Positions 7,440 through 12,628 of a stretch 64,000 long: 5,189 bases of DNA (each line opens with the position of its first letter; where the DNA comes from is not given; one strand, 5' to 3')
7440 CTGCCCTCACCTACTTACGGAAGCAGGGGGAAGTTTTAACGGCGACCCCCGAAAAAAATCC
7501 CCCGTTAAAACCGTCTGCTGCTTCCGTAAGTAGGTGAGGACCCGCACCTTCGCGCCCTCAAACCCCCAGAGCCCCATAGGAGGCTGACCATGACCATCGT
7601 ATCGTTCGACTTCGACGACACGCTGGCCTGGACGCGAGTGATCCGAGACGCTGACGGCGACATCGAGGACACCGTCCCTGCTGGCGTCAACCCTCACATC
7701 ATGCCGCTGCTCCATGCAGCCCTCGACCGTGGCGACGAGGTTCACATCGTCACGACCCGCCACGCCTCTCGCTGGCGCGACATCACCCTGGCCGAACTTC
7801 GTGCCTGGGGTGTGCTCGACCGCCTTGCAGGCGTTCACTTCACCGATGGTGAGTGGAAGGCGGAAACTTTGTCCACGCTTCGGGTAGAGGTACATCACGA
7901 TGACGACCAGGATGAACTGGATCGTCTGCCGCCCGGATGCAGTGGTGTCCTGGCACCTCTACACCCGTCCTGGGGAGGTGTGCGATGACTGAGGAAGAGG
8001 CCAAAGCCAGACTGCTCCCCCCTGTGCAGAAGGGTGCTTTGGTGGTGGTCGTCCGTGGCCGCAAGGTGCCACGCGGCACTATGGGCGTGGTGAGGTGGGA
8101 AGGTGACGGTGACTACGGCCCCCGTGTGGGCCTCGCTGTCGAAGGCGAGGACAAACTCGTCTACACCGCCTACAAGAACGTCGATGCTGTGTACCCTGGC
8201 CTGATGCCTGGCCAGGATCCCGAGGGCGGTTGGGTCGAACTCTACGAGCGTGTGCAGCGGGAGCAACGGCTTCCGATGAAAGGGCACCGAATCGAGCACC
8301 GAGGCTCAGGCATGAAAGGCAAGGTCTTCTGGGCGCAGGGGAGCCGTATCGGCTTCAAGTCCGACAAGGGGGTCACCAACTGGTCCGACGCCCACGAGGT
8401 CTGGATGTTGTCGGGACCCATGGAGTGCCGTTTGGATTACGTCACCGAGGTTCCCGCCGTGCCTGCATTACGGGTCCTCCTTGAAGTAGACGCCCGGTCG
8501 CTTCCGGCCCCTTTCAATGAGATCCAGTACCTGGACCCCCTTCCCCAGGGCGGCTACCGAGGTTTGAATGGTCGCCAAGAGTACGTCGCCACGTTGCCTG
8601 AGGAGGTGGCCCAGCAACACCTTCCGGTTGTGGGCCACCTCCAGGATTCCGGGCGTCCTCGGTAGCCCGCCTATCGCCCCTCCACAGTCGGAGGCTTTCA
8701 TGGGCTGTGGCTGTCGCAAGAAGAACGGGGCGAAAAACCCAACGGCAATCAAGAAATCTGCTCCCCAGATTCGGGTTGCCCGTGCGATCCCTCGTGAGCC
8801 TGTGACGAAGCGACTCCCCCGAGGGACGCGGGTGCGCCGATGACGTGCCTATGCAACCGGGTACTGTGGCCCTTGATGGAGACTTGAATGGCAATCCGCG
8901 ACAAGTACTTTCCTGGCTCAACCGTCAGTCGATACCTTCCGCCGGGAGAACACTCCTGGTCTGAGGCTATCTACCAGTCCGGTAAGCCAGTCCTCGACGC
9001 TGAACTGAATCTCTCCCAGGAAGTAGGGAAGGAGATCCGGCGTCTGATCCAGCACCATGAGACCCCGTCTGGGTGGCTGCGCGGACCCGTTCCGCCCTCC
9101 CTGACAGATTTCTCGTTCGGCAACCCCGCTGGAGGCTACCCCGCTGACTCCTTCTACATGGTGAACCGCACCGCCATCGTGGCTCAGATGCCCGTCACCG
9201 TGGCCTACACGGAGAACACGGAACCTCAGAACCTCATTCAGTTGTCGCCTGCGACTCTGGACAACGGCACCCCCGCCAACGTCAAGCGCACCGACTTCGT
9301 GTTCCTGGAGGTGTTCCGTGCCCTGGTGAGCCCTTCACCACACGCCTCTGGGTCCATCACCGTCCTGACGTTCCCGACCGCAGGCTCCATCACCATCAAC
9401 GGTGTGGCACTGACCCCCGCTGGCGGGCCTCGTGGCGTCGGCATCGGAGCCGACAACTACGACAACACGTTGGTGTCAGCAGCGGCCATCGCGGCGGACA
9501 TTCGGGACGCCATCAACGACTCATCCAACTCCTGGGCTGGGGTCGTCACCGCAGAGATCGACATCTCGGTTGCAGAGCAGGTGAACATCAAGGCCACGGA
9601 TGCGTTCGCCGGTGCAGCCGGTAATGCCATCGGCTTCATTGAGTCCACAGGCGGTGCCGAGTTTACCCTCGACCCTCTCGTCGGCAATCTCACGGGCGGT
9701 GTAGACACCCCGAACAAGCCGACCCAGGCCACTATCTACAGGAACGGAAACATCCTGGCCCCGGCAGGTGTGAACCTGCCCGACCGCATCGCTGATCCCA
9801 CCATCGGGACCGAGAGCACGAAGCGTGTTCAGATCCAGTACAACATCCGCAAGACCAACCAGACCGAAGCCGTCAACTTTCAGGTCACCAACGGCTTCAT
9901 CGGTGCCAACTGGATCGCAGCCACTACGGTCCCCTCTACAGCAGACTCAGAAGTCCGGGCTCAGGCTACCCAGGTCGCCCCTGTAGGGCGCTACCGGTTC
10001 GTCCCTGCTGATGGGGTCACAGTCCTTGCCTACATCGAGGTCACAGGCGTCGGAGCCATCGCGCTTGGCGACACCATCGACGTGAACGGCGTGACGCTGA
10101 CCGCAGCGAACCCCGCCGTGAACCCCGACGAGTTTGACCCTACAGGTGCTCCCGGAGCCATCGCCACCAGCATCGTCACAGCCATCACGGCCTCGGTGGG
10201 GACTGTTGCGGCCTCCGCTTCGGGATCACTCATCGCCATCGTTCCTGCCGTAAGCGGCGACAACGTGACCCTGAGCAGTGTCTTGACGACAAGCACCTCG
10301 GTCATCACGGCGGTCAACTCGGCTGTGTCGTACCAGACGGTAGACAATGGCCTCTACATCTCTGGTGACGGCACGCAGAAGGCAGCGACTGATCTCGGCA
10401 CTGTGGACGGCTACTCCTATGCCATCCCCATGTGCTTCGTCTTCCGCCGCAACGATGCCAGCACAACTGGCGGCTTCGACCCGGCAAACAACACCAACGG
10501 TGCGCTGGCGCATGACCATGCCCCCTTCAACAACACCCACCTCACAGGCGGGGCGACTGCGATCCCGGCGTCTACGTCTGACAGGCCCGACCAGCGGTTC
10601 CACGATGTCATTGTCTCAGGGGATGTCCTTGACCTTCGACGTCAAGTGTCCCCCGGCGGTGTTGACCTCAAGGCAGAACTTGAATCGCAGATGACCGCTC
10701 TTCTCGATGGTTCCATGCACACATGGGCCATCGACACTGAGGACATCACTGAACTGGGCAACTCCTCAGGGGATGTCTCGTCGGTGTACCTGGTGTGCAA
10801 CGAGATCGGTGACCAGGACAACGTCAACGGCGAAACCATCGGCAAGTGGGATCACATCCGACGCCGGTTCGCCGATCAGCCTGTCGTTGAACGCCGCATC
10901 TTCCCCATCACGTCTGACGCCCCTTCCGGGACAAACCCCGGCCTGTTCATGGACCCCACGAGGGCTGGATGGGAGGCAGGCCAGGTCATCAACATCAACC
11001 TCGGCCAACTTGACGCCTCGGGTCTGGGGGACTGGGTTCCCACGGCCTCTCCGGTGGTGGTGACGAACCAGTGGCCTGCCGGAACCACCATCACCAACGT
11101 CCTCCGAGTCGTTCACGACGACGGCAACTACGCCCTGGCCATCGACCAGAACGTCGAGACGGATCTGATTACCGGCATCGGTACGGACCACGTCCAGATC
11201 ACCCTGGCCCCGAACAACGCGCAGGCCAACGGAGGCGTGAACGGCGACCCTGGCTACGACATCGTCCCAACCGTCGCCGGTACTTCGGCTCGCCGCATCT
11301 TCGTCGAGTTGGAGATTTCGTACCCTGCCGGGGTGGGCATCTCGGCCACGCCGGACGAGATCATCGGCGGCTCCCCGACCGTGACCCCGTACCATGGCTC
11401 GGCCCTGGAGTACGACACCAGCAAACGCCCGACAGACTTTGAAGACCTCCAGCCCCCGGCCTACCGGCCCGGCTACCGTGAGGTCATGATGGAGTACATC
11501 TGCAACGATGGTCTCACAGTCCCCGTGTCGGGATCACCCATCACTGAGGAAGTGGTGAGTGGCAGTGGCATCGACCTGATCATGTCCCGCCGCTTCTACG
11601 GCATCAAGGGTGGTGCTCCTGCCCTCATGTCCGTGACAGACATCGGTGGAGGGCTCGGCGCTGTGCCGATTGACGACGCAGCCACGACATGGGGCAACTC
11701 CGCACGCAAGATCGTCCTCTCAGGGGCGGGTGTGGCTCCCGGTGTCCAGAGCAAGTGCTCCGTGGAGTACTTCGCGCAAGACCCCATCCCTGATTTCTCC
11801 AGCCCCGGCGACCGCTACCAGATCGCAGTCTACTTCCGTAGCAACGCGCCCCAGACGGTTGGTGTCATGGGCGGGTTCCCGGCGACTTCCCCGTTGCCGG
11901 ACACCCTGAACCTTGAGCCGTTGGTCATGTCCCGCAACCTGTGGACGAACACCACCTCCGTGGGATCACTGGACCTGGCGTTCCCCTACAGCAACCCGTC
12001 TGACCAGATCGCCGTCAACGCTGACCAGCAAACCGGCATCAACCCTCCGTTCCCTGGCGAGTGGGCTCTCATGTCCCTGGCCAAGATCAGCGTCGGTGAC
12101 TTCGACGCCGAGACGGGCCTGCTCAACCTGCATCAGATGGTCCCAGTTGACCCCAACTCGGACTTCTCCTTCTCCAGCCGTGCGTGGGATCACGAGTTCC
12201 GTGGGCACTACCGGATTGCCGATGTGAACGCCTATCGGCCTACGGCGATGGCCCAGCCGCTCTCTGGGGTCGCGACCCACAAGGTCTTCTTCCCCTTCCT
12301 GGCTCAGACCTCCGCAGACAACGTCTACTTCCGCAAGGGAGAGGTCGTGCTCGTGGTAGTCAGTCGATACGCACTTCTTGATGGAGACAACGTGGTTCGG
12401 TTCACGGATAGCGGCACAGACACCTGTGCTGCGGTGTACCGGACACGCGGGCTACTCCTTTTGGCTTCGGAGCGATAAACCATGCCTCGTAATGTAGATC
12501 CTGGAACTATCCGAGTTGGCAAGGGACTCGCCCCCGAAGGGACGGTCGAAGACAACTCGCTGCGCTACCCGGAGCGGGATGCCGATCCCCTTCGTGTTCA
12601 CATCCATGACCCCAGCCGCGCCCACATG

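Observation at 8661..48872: Shine-Dalgarno-locking hairpins exactly where class I read-through meets class III genes (T4-like translational timing switch)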

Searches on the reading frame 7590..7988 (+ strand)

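Call 65: search_protein_families(library=phrogs, proteins=[window:7590-7988:+], max_evalue=0.01)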
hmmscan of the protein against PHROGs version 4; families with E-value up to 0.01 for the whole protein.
window:7590-7988:+ (132 aa): 3 families
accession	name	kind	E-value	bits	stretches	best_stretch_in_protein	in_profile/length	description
phrog_415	-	other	1.1e-06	29.5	1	1-107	21-147/218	polynucleotide kinase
phrog_1238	-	moron, auxiliary metabolic gene and host takeover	0.00078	20.1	1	2-75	23-88/155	phosphoheptose isomerase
phrog_15444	-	unknown function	0.0036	18.6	1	55-126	2-72/107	-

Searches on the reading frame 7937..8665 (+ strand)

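Call 12: search_protein_families(library=phrogs, proteins=[window:7937-8665:+])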
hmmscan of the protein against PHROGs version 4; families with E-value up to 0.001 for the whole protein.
window:7937-8665:+ (242 aa): 1 family
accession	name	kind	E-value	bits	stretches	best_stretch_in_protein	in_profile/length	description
phrog_37790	-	unknown function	5.4e-06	27.5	1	30-84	82-135/137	-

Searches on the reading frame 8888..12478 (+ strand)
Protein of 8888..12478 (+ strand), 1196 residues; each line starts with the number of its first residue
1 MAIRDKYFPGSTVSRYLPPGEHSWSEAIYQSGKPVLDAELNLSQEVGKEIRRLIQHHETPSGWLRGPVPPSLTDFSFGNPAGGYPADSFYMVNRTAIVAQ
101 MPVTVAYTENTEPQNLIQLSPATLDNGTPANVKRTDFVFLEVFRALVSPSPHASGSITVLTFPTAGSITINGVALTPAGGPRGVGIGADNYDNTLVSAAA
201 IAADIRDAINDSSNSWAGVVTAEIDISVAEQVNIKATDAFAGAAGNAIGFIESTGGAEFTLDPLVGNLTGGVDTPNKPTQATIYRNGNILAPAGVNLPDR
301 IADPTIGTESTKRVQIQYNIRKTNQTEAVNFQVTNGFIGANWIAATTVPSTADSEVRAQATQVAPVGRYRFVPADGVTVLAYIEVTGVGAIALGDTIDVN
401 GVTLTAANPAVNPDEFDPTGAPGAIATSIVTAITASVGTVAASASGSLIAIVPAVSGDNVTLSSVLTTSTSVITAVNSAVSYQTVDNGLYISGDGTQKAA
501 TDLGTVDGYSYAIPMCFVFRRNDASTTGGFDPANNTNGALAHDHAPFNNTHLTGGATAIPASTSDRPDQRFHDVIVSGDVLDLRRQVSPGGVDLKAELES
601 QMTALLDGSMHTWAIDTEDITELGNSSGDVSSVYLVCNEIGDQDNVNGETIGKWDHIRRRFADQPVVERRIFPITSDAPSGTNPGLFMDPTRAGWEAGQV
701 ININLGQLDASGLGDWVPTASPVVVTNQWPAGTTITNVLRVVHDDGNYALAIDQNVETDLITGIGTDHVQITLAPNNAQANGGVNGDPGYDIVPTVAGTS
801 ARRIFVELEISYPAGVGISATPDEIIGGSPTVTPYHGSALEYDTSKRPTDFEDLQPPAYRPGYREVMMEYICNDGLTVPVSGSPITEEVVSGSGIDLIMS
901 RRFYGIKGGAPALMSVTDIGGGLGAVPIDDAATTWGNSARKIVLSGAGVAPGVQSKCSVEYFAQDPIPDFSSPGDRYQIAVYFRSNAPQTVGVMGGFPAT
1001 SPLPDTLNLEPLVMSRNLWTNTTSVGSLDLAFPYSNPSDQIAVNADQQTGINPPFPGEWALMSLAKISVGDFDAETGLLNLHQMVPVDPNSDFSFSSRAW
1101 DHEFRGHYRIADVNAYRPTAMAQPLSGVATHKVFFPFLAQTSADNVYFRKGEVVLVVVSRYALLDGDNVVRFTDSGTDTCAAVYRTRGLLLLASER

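Call 11: search_protein_families(library=pfam, proteins=[window:8888-12478:+])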
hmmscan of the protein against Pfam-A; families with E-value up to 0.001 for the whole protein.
window:8888-12478:+ (1196 aa): 0 families

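Call 16: search_protein_families(library=phrogs, proteins=[window:8888-12478:+], max_evalue=0.01)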
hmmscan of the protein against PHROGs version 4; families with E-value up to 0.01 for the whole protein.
window:8888-12478:+ (1196 aa): 0 families

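Call 58: find_related_loci(query=window:8888-12478:+, collection=viral_contigs, flank=2500)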
Query window:8888-12478:+ (1196 aa) in viral_contigs; peptide patterns used: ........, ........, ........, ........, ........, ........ (x = any residue, [..] = any of these).
9 stretches matched a pattern; 7 encode a relative of the query (tblastn E <= 1e-3); 6 distinct loci.
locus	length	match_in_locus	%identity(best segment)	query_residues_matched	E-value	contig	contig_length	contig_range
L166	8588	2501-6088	99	1-1196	0e+0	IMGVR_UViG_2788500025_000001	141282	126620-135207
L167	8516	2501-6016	66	1-1195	0e+0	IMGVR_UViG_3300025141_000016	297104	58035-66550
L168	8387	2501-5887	46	1-1195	0e+0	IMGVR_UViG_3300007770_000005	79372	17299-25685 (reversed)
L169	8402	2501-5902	46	1-1195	0e+0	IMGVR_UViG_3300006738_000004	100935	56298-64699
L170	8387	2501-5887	46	1-1195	0e+0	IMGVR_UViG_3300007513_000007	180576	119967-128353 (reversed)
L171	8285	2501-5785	53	1-1195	0e+0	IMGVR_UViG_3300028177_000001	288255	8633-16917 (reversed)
